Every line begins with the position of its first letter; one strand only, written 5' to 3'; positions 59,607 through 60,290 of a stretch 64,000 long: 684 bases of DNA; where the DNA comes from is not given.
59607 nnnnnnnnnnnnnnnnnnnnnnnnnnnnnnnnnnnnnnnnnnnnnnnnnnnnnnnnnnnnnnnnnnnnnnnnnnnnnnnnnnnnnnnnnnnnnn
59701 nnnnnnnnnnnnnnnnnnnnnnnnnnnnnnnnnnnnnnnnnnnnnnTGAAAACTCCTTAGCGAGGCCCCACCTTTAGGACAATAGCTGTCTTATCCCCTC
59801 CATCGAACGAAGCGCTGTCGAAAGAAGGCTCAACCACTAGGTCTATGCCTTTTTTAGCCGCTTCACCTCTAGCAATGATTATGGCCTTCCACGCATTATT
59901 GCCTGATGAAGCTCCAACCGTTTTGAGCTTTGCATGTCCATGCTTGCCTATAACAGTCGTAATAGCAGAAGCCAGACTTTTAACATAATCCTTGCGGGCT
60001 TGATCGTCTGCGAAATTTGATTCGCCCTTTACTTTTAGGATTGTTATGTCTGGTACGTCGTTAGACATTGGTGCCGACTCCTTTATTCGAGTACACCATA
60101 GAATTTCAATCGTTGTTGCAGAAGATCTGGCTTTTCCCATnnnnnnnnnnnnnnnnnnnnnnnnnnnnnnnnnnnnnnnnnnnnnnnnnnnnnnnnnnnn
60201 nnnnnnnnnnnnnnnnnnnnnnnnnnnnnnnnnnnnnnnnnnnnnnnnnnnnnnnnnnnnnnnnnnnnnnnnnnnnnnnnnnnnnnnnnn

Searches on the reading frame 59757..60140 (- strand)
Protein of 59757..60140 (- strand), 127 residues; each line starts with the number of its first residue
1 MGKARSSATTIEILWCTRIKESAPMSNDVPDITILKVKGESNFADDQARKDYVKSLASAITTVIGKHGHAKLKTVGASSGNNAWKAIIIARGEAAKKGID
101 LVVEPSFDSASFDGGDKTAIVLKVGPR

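Call 4: search_protein_families(library=pfam, proteins=[window:59757-60140:-], max_evalue=0.1)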
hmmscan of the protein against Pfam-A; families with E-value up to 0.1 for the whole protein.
window:59757-60140:- (127 aa): 2 families
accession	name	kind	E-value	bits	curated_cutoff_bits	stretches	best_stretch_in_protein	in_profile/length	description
PF04232.17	SpoVS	-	5.3e-17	61.8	24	1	53-124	11-82/83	Stage V sporulation protein S (SpoVS)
PF21485.3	IF5A-like_N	-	0.075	13.3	27.1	0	62-76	32-46/63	Translation initiation factor 5A-like, N-terminal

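Call 5: search_protein_families(library=phrogs, proteins=[window:59757-60140:-], max_evalue=0.01)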
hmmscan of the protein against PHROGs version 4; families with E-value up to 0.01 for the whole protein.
window:59757-60140:- (127 aa): 1 family
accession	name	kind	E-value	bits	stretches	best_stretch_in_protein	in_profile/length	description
phrog_35646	-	moron, auxiliary metabolic gene and host takeover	5.6e-14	53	1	52-124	18-90/93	sporulation protein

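Call 9: search_dna_similar(query=window:59757-60068:-, collection=phages, mode=protein, max_rows=25, max_evalue=0.001)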
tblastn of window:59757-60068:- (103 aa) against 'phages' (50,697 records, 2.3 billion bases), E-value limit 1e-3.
Records with a match: 11; places in all: 11; records where one place covers at least 80% of the query: 5.
Best place of each record, by identity: <60% 11.
By first word of the organism name: Streptomyces 4; Bacteriophage 2; Bacillus 2; Lysinibacillus 2; Stenotrophomonas 1.
By host as written in the record: - 2; Streptomyces lividans JI 1326 2; Streptomyces sp. 5a 2; Bacillus cereus 2; Lysinibacillus fusiformis 2; Stenotrophomonas maltophilia 1.
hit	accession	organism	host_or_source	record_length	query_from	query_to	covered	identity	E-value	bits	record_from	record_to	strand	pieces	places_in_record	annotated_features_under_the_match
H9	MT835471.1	Bacteriophage sp.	human fecal samples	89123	26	103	76%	42.3%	5e-10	60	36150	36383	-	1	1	record has no annotation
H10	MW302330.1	Stenotrophomonas phage TS-12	Stenotrophomonas maltophilia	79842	26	103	76%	42.3%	6e-10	60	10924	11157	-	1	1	stage V sporulating protein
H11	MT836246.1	Bacteriophage sp.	human fecal samples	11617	4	96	90%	35.5%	1e-6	50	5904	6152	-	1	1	record has no annotation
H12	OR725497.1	Streptomyces phage LuckySocke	Streptomyces lividans JI 1326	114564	9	100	89%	32.6%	2e-4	44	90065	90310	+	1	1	174: hypothetical protein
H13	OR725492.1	Streptomyces phage Alone3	Streptomyces lividans JI 1326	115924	9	100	89%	32.6%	2e-4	44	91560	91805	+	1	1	176: hypothetical protein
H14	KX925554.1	Streptomyces phage BRock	Streptomyces sp. 5a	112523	9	100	89%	32.6%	2e-4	44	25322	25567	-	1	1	hypothetical protein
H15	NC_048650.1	Streptomyces phage BRock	Streptomyces sp. 5a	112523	9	100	89%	32.6%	2e-4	44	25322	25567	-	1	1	sporulation protein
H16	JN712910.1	Bacillus phage BCD7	Bacillus cereus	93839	29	96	66%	43.5%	2e-7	53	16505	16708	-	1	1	putative stage V sporulation protein S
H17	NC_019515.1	Bacillus phage BCD7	Bacillus cereus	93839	29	96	66%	43.5%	2e-7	53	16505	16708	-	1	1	sporulation protein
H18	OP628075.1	Lysinibacillus phage vB_LfM_LysYB1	Lysinibacillus fusiformis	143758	31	103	71%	39.7%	4e-7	52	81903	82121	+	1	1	stage V sporulation protein S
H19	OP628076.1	Lysinibacillus phage vB_LfM_LysYB2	Lysinibacillus fusiformis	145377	31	103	71%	39.7%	4e-7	52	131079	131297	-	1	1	stage V sporulation protein S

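Call 12: search_protein_families(library=ncbifam, proteins=[window:59757-60068:-], max_evalue=0.01)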
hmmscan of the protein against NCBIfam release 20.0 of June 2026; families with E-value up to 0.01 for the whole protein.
window:59757-60068:- (103 aa): 0 families

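Call 14: search_solved_structures(query=window:59757-60068:-, max_evalue=1, show_alignments=2)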
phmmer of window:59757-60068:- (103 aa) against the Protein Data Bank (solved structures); distinct sequences matched with E-value up to 1: 2.
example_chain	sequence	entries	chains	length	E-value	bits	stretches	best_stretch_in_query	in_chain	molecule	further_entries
2eh1_A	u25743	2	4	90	1.9e-08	37.8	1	26-99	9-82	Stage V sporulation protein S (SpoVS) related protein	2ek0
8y6v_K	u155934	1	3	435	0.62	13.7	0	10-70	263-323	gp93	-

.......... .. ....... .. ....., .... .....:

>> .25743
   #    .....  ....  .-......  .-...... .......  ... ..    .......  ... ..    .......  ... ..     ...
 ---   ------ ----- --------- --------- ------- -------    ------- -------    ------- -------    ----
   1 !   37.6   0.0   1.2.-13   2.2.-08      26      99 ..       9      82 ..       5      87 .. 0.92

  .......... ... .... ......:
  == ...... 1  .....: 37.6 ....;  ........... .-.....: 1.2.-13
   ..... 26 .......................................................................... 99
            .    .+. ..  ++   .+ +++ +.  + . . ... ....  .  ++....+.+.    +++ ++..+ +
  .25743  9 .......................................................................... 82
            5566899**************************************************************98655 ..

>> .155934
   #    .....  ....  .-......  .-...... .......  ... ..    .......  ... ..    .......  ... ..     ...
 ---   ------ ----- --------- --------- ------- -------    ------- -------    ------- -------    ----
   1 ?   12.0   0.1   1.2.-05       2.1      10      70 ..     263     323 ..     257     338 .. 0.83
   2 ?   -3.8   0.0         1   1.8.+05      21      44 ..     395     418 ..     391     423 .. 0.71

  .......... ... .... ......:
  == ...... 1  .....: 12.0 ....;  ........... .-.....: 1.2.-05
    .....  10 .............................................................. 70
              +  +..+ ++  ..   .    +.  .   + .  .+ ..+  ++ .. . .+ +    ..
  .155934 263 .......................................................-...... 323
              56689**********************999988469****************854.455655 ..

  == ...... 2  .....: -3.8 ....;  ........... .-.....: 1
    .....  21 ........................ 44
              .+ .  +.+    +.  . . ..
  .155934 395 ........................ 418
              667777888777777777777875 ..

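Call 21: find_homologous_proteins(query=window:59757-60068:-, max_evalue=0.001)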
Query window:59757-60068:- (103 aa): 36 proteins with E <= 0.001 among 46 candidates.
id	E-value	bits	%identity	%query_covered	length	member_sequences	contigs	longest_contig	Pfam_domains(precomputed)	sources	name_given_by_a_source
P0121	9.3e-59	213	100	100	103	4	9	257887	PF04232.18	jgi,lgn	jgi:stage V sporulation protein SpoVS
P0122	7.9e-50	185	85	100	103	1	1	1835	PF04232.18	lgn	-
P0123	1.2e-49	184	85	100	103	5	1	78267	PF04232.18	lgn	-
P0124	3.4e-49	183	87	99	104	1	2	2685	PF04232.18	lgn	-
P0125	4.1e-48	179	82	100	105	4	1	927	PF04232.18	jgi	jgi:stage V sporulation protein SpoVS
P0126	1.0e-47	178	83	99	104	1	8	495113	PF04232.18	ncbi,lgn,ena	-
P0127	1.5e-47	178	84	100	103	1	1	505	PF04232.18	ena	-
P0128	1.2e-46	175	83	100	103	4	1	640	PF04232.18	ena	-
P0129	1.7e-46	174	82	99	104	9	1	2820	PF04232.18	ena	-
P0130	2.9e-46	173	83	100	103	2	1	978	PF04232.18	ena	-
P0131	3.0e-46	173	81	99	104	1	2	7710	PF04232.18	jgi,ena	-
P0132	3.8e-46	173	87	94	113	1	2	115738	PF04232.18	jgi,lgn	-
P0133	4.3e-46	173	82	100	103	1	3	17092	PF04232.18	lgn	-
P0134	4.9e-46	173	87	94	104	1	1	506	PF04232.18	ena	-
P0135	3.3e-45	170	82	99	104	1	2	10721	PF04232.18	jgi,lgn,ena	jgi:hypothetical protein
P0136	3.7e-45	170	82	100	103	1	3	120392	PF04232.18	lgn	-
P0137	4.2e-45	170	84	94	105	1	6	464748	PF04232.18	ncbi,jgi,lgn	jgi:stage V sporulation protein SpoVS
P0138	4.3e-45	170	83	100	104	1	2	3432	PF04232.18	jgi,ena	jgi:hypothetical protein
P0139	5.4e-45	169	81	100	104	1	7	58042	PF04232.18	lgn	-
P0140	1.5e-44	168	80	97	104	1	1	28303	PF04232.18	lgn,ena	-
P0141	1.3e-43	165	85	94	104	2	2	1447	PF04232.18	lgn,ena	-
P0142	6.2e-42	160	81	94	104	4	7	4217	PF04232.18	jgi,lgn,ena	-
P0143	7.8e-42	159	84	94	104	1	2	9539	PF04232.18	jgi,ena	jgi:stage V sporulation protein SpoVS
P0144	8.5e-42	159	79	99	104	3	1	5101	PF04232.18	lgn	-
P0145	1.3e-41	158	80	94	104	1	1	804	PF04232.18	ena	-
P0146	1.6e-41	158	78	99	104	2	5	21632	PF04232.18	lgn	-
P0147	2.9e-40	154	78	94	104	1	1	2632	PF04232.18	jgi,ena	jgi:stage V sporulation protein SpoVS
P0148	8.3e-40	153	78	94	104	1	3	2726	PF04232.18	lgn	-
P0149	1.2e-39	152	75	99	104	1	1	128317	PF04232.18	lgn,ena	-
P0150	4.6e-35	138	67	99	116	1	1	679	PF04232.18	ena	-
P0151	4.1e-30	122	61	98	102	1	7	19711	PF04232.18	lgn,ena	-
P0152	5.2e-28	115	79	70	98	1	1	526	PF04232.18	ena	-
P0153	2.4e-26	110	62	97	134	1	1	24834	PF04232.18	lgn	-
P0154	2.5e-25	106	55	97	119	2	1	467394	PF04232.18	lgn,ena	-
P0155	5.0e-24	102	56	94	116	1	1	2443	PF04232.18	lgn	-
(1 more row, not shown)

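Call 22: find_encoding_contigs(protein=P0121, flank=10000, max_places=3)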
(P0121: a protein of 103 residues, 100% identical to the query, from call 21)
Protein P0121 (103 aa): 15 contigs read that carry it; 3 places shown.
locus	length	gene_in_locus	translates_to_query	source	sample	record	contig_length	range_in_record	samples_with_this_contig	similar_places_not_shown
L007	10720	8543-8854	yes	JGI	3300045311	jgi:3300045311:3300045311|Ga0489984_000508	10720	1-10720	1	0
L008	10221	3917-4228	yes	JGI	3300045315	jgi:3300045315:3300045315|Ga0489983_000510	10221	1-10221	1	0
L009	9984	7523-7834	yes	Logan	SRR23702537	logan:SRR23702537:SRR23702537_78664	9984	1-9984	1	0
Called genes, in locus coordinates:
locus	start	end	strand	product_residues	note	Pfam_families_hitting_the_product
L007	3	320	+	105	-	?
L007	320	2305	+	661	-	PF07733:DNA_pol3_alpha, PF17657:DNA_pol3_finger, PF14579:HHH_6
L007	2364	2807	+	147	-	-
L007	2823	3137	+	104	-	-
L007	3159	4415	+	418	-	-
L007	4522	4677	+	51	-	-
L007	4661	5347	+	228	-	-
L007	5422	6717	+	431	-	PF00154:RecA_N, PF08423:Rad51 (weak), PF13481:AAA_25 (faint), PF00004:AAA (weak)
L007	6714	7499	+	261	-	PF13155:Toprim_2, PF13662:Toprim_4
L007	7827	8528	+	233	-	-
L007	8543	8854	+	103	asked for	PF04232:SpoVS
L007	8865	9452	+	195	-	PF05565:Sipho_Gp157 (weak)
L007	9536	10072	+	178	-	-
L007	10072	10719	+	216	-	?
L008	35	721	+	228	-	-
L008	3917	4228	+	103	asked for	PF04232:SpoVS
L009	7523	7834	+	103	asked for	PF04232:SpoVS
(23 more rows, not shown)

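Call 23: find_encoding_contigs(protein=P0154, flank=8000, max_places=2)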
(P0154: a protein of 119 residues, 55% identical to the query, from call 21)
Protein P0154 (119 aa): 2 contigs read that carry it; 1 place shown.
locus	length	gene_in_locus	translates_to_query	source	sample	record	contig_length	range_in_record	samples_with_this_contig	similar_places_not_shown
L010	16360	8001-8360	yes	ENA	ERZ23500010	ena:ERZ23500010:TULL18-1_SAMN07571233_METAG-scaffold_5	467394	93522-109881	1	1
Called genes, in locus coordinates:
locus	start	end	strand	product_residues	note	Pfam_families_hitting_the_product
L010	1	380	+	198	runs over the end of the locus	-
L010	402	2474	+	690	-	PF07733:DNA_pol3_alpha, PF17657:DNA_pol3_finger, PF14579:HHH_6 (faint)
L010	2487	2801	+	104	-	-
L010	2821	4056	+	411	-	-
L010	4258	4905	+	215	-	-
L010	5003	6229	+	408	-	PF00154:RecA_N, PF06745:ATPase (faint), PF13481:AAA_25 (faint)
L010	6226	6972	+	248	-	PF08275:DNAG_N (faint), PF01751:Toprim (weak), PF13662:Toprim_4, PF13155:Toprim_2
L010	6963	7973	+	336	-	-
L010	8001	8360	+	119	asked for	PF04232:SpoVS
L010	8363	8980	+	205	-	-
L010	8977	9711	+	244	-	PF03692:CxxCxxCC (weak)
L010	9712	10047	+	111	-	-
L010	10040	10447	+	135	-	-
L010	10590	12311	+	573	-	PF00580:UvrD-helicase, PF13245:AAA_19 (weak), PF13087:AAA_12 (faint), PF01443:Viral_helicase1 (faint), PF13361:UvrD_C, PF13538:UvrD_C_2 (weak)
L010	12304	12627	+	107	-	-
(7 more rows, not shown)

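Call 53: predict_structure(alignment_id=A2)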
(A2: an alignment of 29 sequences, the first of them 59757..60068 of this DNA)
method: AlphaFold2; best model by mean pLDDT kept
length: 103 residues; sequences in the alignment: 29
mean_pLDDT: 91.2   pTM: 0.82
mean pLDDT of the five models: 91.2, 90.9, 90.9, 90.2, 87.9
residues with pLDDT >= 90: 81; 70-90: 16; 50-70: 3; < 50: 3
segments of 3 or more residues with pLDDT < 50: 1-3
pLDDT, mean of each block of 10 residues (from residue 1): 67 92 96 97 96 94 97 96 83 91 95
secondary structure, 60 per line:
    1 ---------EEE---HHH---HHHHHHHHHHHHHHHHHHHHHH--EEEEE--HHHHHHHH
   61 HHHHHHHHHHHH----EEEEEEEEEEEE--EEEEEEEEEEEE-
elements in order: E10-12 H22-43 E46-50 H53-72 E77-88 E91-102

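Call 57: fold_search(model_id=the predicted structure, library=pdb)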
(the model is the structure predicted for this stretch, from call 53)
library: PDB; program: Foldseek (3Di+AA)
matches with E <= 10: 657; with E <= 0.001: 4
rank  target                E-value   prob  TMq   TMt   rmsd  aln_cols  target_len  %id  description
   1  9a7h_B                5.0e-09  1.00  0.74  0.87   2.0        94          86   38  Integrative model of YUND-SP5S by crosslinking MS and deep learning (released 2024-09-18)
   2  2eh1_B                3.6e-08  1.00  0.74  0.85   1.9        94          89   29  Stage V Sporolation Protein S (SpoVS) from Thermus thermophilus (released 2007-09-04)
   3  2eh1_A                1.4e-07  1.00  0.74  0.85   2.0        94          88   29  Stage V Sporolation Protein S (SpoVS) from Thermus thermophilus (released 2007-09-04)
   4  2ek0_A                1.5e-07  1.00  0.71  0.81   2.2        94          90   29  Stage V Sporolation Protein S (SPOVS) from Thermus thermophilus Zinc form (released 2007-09-25)
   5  1vm0_A                3.9e-03  1.00  0.49  0.53   4.5        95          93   10  X-RAY STRUCTURE OF GENE PRODUCT FROM ARABIDOPSIS THALIANA AT2G34160 (released 2004-08-31)
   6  1vm0_B                4.2e-03  0.99  0.42  0.42   4.7        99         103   11  X-RAY STRUCTURE OF GENE PRODUCT FROM ARABIDOPSIS THALIANA AT2G34160 (released 2004-08-31)
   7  2z7c_D                4.8e-03  1.00  0.54  0.58   3.9        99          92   12  Crystal structure of chromatin protein alba from hyperthermophilic archaeon pyrococcus horikoshii (released 2008-08-05)
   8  9mcd_A                7.4e-03  1.00  0.48  0.45   5.0       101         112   13  Crystal structure of homodimeric Alba from Oryza sativa (released 2026-04-08)
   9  8xaq_A                9.0e-03  1.00  0.52  0.58   4.3       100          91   19  The thermostable and acid-tolerant DNA-binding protein (released 2024-12-11)
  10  2z7c_A                1.0e-02  0.99  0.48  0.53   4.8       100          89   13  Crystal structure of chromatin protein alba from hyperthermophilic archaeon pyrococcus horikoshii (released 2008-08-05)
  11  8xap_C                1.1e-02  1.00  0.55  0.65   3.7        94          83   15  Thermostable and acid-tolerant DNA-binding protein (released 2024-12-11)
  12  1h0x_A                1.2e-02  0.99  0.51  0.58   4.7       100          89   14  Structure of Alba: an archaeal chromatin protein modulated by acetylation (released 2002-09-05)
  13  1y9x_MODEL_1_A        1.2e-02  0.99  0.51  0.53   4.4        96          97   14  Solution structure of Archaeon DNA-binding protein ssh10b (released 2005-06-21)
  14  8xap_B                1.3e-02  1.00  0.57  0.66   3.7        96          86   14  Thermostable and acid-tolerant DNA-binding protein (released 2024-12-11)
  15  1nfj                  1.6e-02  0.98  0.48  0.54   4.6        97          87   14  Structure of a Sir2 substrate, alba, reveals a mechanism for deactylation-induced enhancement of DNA-binding (released 2003-08-05)
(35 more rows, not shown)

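Call 62: find_related_loci(query=A2, collection=viral_contigs, flank=6000)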
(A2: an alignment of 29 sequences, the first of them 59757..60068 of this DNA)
Query A2 (103 aa) in viral_contigs; peptide patterns used: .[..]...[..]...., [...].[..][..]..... (x = any residue, [..] = any of these).
17 stretches matched a pattern; 9 encode a relative of the query (tblastn E <= 1e-3); 9 distinct loci.
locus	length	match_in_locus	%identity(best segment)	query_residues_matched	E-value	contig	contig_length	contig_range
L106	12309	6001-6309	84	1-103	6e-55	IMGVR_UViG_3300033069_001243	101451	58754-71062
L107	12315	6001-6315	84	1-103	3e-55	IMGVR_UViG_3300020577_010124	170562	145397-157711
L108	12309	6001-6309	84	1-103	6e-55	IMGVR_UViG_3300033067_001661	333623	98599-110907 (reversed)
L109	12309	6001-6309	84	1-103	5e-55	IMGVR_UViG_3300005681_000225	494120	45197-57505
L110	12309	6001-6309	84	1-103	5e-55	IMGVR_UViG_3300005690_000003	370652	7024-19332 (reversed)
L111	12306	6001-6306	83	2-103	2e-53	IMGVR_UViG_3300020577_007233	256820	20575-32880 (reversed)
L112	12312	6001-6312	67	3-103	1e-38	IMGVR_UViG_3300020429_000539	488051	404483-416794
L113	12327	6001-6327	62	1-103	4e-38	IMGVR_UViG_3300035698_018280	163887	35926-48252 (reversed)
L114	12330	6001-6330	60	1-103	3e-33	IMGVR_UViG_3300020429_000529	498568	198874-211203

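Call 88: get_annotated_region(hit=H10, flank=5000)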
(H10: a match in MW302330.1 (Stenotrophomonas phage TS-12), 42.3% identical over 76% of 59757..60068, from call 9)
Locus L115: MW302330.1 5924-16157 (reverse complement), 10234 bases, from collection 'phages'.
description: Stenotrophomonas phage TS-12, complete genome.
organism: Stenotrophomonas phage TS-12 (NCBI taxid 2796496)
taxonomy: Viruses; Duplodnaviria; Heunggongvirae; Uroviricota; Caudoviricetes
host: Stenotrophomonas maltophilia; source: -; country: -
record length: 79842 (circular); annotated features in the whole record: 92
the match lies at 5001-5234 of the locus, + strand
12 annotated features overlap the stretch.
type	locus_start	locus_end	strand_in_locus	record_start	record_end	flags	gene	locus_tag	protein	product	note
CDS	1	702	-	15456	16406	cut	-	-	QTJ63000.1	hypothetical protein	-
CDS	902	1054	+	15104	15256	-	-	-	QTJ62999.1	hypothetical protein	-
CDS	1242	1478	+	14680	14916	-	-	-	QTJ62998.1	hypothetical protein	-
CDS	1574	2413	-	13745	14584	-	-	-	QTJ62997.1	hypothetical protein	-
CDS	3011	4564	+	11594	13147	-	-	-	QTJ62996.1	hypothetical protein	-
CDS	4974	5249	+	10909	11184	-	-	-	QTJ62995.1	stage V sporulating protein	-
CDS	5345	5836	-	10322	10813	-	-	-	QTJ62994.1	hypothetical protein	-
CDS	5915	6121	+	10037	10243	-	-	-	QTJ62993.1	hypothetical protein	-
CDS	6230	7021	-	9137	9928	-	-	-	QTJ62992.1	hypothetical protein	-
CDS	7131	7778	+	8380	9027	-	-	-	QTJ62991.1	metal dependent phosphohydrolase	-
CDS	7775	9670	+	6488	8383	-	-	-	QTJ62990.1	ABC transporter ATP-binding protein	-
CDS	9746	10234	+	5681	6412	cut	-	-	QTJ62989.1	hypothetical protein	-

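Call 89: get_annotated_region(hit=H17, flank=5000)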
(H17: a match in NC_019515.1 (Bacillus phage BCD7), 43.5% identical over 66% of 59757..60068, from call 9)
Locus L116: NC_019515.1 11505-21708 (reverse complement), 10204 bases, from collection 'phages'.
description: Bacillus phage BCD7, complete genome.
organism: Bacillus phage BCD7 (NCBI taxid 1136534)
taxonomy: Viruses; Duplodnaviria; Heunggongvirae; Uroviricota; Caudoviricetes; Becedseptimavirus; Becedseptimavirus BCD7
host: Bacillus cereus; source: -; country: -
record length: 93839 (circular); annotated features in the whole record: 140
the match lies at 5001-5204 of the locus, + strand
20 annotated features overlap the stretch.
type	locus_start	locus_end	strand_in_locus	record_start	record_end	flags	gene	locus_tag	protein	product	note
CDS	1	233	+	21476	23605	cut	-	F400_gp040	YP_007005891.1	ribonucleotide reductase large subunit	-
CDS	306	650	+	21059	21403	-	-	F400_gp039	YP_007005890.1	hypothetical protein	-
CDS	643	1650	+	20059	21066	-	-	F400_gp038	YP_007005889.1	ribonucleotide reductase class Ia beta subunit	-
CDS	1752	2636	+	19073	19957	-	-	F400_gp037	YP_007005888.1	CRISPR/Cas system associated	-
CDS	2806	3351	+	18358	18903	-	-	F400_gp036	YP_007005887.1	hypothetical protein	-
CDS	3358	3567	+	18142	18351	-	-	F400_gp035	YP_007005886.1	hypothetical protein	-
CDS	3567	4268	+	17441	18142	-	-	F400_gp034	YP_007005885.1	RusA-like Holliday junction resolvase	-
CDS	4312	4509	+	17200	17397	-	-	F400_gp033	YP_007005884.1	hypothetical protein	-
CDS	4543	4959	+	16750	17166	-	-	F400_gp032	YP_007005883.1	putative signal peptidase I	-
CDS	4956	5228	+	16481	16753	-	-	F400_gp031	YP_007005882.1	sporulation protein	-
CDS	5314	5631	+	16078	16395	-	-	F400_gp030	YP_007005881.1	hypothetical protein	-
CDS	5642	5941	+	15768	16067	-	-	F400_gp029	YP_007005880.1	hypothetical protein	-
CDS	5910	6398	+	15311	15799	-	-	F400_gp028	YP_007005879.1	QueD-like 6-pyruvoyl-tetrahydropterin synthase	-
CDS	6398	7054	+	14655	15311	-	-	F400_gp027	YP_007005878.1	QueE-like radical SAM domain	-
CDS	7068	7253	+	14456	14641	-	-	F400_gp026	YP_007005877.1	hypothetical protein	-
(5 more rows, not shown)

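Call 90: get_annotated_region(hit=H15, flank=4000)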
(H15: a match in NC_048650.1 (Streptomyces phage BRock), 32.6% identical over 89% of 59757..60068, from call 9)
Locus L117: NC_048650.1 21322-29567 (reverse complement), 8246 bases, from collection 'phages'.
description: Streptomyces phage BRock, complete genome.
organism: Streptomyces phage BRock (NCBI taxid 1913591)
taxonomy: Viruses; Duplodnaviria; Heunggongvirae; Uroviricota; Caudoviricetes; Borockvirus; Borockvirus brock
host: Streptomyces sp. 5a; source: -; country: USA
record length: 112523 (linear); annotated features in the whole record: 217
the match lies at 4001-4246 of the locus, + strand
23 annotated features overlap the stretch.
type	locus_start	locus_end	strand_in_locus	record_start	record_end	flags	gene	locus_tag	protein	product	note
CDS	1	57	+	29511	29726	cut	-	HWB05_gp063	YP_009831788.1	hypothetical protein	gp63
CDS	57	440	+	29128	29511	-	-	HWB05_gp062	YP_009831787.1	hypothetical protein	gp62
CDS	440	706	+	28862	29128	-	-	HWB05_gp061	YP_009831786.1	hypothetical protein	gp61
CDS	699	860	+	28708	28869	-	-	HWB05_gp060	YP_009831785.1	hypothetical protein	gp60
CDS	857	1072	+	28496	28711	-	-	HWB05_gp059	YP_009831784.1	hypothetical protein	gp59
CDS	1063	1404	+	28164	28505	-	-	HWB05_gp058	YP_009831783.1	hypothetical protein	gp58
CDS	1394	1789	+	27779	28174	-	-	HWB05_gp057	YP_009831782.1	hypothetical protein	gp57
CDS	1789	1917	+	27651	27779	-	-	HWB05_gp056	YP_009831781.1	iSH4-type transposase domain protein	gp56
CDS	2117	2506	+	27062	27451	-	-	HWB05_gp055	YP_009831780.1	ssDNA binding protein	gp55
CDS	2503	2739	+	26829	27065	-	-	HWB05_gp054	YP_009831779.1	hypothetical protein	gp54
CDS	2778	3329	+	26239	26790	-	-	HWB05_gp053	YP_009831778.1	hypothetical protein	gp53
CDS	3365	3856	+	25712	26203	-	-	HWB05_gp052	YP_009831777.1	RuvC-like Holliday junction resolvase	gp52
CDS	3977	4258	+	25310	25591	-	-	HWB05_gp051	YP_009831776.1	sporulation protein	gp51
CDS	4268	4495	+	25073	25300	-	-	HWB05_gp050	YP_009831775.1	hypothetical protein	gp50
CDS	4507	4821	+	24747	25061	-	-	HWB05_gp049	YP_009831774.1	hypothetical protein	gp49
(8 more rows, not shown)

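Call 91: get_annotated_region(hit=H18, flank=5000)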
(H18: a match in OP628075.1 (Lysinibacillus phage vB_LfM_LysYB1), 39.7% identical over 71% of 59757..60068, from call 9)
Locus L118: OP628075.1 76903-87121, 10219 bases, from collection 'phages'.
description: Lysinibacillus phage vB_LfM_LysYB1, complete genome.
organism: Lysinibacillus phage vB_LfM_LysYB1 (NCBI taxid 2995278)
taxonomy: Viruses; Duplodnaviria; Heunggongvirae; Uroviricota; Caudoviricetes; Herelleviridae; Spounavirinae
host: Lysinibacillus fusiformis; source: -; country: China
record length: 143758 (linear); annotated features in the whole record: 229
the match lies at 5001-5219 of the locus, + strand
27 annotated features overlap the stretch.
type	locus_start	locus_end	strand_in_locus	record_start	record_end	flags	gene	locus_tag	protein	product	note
CDS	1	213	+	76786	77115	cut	-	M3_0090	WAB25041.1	hypothetical protein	-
CDS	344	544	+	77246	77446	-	-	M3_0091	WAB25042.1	hypothetical protein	-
CDS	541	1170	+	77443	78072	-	-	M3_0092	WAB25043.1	phosphoesterase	-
CDS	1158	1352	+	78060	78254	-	-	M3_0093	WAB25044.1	hypothetical protein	-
CDS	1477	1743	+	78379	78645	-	-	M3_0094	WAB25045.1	hypothetical protein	-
CDS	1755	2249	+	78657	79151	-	-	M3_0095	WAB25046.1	hypothetical protein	-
CDS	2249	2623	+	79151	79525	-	-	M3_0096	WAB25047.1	hypothetical protein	-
CDS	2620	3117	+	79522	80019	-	-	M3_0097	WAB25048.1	hypothetical protein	-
CDS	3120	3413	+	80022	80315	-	-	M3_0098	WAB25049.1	hypothetical protein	-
CDS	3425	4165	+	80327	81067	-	-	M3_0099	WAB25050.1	putative nucleotidyltransferase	-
CDS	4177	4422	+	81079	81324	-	-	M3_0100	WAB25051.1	hypothetical protein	-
CDS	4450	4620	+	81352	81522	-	-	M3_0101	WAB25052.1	hypothetical protein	-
CDS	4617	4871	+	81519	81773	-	-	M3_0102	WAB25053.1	hypothetical protein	-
CDS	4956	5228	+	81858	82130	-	-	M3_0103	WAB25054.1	stage V sporulation protein S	-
CDS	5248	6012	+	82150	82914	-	-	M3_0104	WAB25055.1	hypothetical protein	vWA found in TerF C terminus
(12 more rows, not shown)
